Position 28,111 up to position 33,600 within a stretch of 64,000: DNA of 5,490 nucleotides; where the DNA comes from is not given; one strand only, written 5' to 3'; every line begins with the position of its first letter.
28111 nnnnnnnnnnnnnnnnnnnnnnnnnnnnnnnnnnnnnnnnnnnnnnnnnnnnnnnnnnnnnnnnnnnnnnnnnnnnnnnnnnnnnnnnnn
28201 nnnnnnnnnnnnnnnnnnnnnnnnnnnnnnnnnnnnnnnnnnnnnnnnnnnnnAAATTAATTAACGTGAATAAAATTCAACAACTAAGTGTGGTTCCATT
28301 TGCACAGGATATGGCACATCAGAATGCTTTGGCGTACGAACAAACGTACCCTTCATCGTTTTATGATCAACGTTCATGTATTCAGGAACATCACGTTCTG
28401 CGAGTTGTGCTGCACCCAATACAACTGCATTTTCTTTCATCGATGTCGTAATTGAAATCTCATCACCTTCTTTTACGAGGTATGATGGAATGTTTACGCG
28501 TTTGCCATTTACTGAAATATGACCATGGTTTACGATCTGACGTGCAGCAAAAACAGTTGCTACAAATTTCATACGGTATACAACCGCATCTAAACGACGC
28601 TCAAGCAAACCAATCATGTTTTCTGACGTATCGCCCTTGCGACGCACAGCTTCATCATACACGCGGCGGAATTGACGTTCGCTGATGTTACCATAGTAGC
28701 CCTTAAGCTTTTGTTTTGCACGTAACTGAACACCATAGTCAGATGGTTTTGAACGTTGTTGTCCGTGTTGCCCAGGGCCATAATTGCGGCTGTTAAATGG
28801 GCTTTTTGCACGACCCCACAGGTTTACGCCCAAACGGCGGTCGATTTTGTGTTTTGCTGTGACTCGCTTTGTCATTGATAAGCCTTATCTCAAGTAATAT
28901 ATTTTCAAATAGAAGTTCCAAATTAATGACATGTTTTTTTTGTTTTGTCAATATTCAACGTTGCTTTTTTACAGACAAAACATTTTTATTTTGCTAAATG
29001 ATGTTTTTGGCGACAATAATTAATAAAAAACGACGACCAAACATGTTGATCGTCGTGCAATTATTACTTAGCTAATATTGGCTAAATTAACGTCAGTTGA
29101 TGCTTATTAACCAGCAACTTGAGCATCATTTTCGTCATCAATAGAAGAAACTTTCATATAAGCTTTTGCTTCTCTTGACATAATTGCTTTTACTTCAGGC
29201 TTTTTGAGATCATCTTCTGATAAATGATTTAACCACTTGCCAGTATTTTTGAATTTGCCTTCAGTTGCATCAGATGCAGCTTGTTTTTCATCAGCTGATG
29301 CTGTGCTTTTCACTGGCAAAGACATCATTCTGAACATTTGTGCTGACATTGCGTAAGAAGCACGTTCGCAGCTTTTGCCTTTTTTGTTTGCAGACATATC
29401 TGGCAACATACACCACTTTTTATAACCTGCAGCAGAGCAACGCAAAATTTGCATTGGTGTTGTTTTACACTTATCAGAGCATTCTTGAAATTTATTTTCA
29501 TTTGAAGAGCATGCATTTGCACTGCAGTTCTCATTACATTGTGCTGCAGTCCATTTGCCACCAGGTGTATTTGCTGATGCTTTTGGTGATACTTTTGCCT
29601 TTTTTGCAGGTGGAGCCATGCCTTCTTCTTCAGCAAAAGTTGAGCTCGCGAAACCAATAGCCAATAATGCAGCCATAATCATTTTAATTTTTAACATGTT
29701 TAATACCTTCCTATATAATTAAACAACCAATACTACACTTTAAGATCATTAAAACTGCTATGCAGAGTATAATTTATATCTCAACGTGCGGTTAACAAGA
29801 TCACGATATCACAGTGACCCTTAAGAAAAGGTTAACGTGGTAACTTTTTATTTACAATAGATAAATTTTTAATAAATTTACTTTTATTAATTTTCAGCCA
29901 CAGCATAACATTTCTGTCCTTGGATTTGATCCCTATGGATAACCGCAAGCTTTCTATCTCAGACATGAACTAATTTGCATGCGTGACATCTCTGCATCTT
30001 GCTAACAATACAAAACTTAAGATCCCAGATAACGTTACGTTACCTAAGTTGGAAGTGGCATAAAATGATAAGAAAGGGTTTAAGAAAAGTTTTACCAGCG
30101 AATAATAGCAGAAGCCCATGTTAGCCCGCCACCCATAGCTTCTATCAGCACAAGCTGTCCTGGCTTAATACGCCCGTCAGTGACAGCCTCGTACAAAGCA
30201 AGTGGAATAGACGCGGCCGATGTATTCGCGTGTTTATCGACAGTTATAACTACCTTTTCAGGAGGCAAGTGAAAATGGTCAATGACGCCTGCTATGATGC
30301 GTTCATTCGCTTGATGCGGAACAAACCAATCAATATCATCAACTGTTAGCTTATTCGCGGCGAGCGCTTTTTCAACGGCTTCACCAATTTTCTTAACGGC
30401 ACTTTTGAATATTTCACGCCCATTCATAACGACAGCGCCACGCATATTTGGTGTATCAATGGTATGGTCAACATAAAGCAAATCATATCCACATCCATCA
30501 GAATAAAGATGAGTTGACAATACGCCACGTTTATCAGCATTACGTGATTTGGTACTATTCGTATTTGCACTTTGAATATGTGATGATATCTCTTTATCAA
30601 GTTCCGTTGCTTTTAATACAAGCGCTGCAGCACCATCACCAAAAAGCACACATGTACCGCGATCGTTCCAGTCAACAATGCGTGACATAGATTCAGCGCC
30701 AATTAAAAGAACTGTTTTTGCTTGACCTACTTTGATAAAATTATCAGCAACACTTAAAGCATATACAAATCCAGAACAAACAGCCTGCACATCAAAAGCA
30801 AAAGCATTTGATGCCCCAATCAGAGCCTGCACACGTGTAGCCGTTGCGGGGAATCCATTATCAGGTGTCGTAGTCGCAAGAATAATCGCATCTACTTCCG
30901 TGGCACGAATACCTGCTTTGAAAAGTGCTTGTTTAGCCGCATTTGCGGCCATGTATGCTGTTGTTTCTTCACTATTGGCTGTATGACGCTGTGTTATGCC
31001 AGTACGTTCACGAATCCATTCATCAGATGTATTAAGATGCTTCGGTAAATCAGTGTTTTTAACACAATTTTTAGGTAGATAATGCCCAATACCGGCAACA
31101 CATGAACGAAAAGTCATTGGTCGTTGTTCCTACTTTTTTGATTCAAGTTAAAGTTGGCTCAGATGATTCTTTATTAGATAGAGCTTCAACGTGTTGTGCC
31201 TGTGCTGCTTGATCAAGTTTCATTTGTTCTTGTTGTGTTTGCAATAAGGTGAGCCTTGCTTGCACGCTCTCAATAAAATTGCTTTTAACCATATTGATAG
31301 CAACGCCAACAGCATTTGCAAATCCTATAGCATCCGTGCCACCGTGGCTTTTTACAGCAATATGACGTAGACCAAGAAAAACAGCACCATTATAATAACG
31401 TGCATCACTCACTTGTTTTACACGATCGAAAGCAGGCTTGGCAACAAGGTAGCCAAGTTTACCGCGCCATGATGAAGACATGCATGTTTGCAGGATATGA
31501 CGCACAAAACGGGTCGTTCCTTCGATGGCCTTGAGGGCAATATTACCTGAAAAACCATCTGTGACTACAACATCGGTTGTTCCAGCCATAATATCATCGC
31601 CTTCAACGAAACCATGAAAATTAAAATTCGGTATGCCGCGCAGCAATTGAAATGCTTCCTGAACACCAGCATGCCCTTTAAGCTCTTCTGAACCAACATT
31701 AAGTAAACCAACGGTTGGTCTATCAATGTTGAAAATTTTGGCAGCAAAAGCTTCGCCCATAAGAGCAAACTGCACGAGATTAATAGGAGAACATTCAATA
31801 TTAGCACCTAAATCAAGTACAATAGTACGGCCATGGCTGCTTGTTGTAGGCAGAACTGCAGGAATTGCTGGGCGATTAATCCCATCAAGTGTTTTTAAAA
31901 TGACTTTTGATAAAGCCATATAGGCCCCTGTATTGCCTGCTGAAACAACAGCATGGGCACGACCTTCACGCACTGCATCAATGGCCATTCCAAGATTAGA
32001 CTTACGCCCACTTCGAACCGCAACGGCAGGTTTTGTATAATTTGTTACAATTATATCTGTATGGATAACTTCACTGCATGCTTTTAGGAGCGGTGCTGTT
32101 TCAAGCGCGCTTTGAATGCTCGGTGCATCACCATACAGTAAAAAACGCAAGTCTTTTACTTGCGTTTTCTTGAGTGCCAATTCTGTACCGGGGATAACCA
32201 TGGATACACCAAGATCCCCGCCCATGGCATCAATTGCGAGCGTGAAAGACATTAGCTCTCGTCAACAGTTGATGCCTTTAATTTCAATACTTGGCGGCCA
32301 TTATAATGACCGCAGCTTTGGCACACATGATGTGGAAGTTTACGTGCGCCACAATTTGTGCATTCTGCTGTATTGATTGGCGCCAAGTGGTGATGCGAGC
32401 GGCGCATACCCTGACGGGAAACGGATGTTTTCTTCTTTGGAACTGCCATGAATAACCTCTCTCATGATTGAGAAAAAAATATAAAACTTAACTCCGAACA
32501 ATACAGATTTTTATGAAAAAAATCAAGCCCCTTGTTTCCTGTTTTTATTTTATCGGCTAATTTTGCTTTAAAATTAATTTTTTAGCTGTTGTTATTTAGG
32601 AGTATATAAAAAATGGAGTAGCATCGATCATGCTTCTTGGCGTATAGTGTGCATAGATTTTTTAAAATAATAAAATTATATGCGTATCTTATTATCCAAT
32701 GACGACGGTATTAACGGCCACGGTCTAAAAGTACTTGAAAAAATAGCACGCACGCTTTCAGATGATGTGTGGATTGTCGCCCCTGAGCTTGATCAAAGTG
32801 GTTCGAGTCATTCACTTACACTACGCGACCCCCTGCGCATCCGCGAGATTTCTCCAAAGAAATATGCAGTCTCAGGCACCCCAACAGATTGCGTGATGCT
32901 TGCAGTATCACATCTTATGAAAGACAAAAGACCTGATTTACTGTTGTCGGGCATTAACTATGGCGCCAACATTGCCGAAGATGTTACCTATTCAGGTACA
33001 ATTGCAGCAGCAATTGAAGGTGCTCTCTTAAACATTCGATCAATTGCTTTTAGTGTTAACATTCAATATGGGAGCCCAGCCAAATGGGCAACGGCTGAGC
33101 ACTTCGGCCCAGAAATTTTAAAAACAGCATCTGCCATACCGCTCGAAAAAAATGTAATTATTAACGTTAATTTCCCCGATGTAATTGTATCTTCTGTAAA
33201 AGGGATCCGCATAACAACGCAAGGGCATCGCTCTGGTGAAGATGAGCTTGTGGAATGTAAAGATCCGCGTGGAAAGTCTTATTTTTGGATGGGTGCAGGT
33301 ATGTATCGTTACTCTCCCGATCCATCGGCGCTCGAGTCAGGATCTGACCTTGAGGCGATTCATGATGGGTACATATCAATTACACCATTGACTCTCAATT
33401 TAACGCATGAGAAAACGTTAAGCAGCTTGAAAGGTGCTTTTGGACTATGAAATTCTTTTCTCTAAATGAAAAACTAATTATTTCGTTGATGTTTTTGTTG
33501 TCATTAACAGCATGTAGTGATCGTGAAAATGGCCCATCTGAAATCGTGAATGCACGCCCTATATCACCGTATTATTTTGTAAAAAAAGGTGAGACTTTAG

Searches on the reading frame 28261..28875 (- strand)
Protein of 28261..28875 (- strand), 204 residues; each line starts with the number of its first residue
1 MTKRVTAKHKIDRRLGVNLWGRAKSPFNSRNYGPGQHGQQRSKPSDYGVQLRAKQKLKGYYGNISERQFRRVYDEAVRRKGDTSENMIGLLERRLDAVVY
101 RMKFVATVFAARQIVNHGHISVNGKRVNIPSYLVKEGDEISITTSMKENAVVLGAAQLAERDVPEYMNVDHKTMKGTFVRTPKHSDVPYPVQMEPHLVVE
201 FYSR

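Call 50: list_cluster_members(proteins=[window:28261-28875:-, window:30092-31117:-, window:31143-32252:-, window:22639-25233:+, window:25329-27179:+, window:41826-42620:+, window:42613-43278:+, window:43994-44986:+, window:45072-46196:+, window:33447-34364:+])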
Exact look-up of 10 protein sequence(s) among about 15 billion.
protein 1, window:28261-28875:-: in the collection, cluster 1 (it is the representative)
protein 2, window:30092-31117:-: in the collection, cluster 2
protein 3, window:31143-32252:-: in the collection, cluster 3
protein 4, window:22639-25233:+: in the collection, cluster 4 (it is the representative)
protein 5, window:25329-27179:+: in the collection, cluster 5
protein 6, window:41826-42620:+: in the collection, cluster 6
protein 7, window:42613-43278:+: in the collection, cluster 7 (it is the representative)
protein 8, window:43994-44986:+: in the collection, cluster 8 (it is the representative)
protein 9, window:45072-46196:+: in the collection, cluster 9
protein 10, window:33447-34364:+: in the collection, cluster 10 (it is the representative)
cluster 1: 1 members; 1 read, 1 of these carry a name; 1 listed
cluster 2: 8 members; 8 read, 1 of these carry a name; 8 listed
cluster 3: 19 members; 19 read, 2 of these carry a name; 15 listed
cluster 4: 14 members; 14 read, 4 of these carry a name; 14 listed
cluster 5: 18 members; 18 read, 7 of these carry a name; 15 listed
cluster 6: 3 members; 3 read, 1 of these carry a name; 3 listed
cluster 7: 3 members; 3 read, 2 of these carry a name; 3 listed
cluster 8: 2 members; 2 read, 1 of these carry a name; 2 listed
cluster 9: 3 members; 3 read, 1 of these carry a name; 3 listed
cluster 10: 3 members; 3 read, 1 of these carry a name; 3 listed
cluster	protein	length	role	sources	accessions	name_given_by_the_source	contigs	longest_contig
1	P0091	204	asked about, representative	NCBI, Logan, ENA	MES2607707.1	MAG: 30S ribosomal protein S4 [Pseudomonadota bacterium]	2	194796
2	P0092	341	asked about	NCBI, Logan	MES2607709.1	MAG: beta-ketoacyl-ACP synthase III [Pseudomonadota bacterium]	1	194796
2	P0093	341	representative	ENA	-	-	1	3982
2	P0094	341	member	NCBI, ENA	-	-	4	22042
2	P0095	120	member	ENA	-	-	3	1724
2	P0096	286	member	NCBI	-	-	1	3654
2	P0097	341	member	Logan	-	-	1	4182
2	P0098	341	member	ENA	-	-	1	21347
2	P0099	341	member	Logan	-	-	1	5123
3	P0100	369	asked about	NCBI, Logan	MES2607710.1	MAG: phosphate acyltransferase PlsX [Pseudomonadota bacterium]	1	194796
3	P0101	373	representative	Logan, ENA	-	-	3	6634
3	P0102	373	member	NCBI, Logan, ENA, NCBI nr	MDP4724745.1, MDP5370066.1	MAG: phosphate acyltransferase PlsX [Pseudomonadota bacterium] | phosphate acyltransferase PlsX [Alphaproteobacteria bacterium]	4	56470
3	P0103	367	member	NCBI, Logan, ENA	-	-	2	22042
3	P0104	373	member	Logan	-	-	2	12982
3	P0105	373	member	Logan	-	-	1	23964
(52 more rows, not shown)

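Call 51: find_encoding_contigs(protein=P0096, flank=5000, max_places=4)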
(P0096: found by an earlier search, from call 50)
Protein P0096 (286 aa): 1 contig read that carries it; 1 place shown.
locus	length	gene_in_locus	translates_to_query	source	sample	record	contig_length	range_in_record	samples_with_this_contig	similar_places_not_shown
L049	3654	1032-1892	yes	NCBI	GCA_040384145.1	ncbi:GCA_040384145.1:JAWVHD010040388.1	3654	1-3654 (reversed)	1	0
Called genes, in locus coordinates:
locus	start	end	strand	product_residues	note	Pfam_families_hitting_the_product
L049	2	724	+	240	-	?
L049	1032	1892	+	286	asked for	PF00108:Thiolase_N, PF08545:ACP_syn_III, PF08541:ACP_syn_III_C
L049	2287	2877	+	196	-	-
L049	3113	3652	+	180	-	?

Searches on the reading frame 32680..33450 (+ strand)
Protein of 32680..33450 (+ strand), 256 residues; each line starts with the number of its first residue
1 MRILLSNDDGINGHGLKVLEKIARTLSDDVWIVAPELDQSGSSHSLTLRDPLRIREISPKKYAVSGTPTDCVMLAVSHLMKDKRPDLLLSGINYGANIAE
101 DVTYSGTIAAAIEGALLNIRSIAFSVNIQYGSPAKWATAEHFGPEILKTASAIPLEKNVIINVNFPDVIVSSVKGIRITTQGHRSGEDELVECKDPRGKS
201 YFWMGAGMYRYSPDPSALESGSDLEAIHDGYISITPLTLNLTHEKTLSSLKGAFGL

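Call 6: search_protein_families(library=pfam, proteins=[window:32680-33450:+], max_evalue=0.01)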
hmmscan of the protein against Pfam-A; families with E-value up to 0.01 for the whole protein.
window:32680-33450:+ (256 aa): 1 family
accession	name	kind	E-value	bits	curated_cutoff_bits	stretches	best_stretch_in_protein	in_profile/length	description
PF01975.23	SurE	-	5e-59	199.7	22.1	1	3-185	1-186/189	Survival protein SurE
